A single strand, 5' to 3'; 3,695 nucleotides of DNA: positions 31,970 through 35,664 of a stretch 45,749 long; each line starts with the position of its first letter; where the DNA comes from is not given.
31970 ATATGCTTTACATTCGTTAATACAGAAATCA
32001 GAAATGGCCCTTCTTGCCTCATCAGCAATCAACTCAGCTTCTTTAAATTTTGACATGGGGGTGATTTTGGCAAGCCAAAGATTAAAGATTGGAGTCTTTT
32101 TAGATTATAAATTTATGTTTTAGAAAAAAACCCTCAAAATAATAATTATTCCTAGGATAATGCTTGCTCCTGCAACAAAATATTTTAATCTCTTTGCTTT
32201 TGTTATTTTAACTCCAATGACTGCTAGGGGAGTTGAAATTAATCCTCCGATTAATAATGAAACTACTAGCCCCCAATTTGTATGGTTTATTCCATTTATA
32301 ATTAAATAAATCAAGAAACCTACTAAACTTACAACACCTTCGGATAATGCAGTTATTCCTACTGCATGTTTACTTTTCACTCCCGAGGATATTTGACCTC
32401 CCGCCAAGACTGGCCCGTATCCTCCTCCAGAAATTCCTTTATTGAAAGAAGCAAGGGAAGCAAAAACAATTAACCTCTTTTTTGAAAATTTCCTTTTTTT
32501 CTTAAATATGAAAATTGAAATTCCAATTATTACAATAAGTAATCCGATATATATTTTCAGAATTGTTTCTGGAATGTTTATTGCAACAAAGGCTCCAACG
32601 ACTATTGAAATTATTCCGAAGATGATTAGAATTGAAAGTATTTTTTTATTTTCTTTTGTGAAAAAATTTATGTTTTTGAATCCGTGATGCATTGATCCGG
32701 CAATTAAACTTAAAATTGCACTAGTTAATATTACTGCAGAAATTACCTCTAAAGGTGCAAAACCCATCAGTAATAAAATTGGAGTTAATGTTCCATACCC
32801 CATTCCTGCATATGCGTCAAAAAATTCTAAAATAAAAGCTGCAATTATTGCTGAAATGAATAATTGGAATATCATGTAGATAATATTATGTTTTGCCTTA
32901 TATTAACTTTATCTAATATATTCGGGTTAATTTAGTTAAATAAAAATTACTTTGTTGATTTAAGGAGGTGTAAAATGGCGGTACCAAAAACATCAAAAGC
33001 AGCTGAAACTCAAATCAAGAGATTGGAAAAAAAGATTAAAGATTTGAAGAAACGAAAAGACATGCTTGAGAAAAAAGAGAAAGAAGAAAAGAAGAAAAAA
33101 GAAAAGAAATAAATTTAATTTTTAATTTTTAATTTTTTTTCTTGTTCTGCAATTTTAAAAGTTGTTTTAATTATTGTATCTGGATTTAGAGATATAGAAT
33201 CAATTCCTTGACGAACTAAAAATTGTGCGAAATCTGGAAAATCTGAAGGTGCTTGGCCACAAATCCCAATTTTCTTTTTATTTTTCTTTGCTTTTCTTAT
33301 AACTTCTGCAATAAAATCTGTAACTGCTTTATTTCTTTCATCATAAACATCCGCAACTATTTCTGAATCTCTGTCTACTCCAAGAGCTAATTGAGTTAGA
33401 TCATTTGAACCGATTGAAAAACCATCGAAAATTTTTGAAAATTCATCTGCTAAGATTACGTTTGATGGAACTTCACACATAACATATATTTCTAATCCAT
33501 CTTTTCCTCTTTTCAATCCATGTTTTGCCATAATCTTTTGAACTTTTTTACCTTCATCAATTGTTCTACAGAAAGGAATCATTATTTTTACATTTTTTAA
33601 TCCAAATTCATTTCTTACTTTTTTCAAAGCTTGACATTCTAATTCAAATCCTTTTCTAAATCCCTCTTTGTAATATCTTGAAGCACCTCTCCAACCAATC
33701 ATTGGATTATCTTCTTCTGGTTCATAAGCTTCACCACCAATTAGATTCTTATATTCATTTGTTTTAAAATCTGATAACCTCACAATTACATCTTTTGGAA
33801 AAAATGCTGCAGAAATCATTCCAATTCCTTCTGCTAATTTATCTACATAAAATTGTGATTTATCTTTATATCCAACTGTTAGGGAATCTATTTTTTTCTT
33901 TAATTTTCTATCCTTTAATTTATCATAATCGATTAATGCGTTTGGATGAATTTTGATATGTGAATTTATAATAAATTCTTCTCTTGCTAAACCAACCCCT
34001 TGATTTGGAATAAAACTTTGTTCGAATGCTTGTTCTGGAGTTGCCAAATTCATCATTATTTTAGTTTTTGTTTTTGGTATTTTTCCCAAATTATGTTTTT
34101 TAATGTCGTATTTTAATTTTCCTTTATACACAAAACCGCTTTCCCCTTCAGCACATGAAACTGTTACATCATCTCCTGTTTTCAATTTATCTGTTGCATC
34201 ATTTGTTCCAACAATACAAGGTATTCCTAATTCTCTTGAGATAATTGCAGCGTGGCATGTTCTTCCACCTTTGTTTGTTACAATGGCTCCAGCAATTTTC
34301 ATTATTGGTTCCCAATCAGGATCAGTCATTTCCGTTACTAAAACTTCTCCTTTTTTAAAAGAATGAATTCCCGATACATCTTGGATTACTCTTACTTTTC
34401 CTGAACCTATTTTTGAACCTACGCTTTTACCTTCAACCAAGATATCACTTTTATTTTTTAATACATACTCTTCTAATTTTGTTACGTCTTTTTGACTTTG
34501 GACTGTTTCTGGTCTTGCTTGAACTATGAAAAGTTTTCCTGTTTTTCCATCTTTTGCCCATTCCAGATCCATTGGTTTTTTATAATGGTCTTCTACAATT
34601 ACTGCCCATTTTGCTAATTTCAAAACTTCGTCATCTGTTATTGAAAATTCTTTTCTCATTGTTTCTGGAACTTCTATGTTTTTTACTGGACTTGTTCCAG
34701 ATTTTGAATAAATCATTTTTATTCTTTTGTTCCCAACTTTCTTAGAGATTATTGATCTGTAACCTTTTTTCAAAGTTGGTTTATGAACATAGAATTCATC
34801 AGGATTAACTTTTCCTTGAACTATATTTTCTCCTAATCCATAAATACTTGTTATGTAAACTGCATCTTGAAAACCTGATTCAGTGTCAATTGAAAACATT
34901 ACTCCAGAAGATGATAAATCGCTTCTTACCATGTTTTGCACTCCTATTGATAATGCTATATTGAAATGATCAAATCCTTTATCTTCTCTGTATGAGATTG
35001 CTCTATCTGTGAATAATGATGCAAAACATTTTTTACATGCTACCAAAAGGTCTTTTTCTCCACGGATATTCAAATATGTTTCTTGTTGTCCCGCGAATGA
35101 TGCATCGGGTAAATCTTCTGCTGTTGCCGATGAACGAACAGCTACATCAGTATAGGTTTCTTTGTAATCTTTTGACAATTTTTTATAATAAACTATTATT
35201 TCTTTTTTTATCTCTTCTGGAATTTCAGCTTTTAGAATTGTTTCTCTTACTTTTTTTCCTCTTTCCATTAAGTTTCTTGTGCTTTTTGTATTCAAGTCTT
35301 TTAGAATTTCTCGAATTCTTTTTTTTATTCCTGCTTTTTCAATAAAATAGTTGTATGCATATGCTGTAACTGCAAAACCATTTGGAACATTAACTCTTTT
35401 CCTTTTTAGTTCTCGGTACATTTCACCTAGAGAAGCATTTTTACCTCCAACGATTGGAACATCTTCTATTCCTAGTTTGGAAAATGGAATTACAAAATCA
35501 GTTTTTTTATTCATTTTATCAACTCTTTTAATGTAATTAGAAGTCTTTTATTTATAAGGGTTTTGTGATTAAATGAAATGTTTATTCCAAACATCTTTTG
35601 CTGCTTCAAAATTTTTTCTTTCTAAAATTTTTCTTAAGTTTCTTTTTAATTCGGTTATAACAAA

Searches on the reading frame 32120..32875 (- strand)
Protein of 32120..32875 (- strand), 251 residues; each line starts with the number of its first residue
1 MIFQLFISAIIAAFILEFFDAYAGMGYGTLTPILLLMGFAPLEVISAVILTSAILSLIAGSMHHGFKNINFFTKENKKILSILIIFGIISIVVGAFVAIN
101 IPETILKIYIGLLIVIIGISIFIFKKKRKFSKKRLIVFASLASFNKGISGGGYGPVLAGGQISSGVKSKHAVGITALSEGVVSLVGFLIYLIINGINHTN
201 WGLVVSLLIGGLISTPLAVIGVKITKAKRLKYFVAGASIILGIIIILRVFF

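Call 80: search_protein_families(library=pfam, proteins=[window:32120-32875:-], max_evalue=0.001)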
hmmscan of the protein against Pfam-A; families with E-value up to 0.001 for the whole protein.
window:32120-32875:- (251 aa): 1 family
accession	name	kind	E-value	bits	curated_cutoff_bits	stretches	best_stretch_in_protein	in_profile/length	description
PF01925.25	TauE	-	7.7e-23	81.8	32.6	1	10-243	2-235/237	Sulfite exporter TauE/SafE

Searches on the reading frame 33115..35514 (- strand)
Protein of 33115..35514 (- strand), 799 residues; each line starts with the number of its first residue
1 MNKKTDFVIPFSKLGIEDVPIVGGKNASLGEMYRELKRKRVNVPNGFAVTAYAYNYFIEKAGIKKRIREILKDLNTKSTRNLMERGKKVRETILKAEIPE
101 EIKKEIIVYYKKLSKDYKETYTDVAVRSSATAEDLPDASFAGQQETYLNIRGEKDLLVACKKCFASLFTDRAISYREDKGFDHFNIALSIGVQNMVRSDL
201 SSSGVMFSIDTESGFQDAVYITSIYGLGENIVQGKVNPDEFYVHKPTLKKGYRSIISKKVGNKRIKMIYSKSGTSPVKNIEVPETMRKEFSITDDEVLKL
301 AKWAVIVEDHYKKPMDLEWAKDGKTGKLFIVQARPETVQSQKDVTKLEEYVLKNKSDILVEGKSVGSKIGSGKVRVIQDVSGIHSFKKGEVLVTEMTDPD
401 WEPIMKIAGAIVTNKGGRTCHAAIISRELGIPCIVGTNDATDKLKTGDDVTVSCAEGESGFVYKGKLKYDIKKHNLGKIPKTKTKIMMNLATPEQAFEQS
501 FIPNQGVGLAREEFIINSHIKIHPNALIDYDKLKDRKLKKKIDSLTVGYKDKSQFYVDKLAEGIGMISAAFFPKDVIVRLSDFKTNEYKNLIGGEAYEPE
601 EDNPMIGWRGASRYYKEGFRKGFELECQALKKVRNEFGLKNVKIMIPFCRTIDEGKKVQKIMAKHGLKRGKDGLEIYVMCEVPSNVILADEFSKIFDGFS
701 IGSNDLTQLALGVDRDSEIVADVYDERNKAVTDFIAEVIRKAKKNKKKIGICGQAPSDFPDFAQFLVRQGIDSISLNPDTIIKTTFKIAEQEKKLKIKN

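Call 80: search_protein_families(library=pfam, proteins=[window:33115-35514:-], max_evalue=0.001)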
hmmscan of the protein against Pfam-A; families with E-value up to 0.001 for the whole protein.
window:33115-35514:- (799 aa): 3 families
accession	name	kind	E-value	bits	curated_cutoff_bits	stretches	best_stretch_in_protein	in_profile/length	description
PF01326.24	PPDK_N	-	2e-127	425.5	27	1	20-348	2-321/328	Pyruvate phosphate dikinase, AMP/ATP-binding domain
PF02896.24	PEP-utilizers_C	-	2.6e-62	211.1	22.8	1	480-790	16-290/293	PEP-utilising enzyme, PEP-binding domain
PF00391.29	PEP-utilizers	-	5.5e-27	93.6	23.1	1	386-457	1-72/72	PEP-utilising enzyme, mobile domain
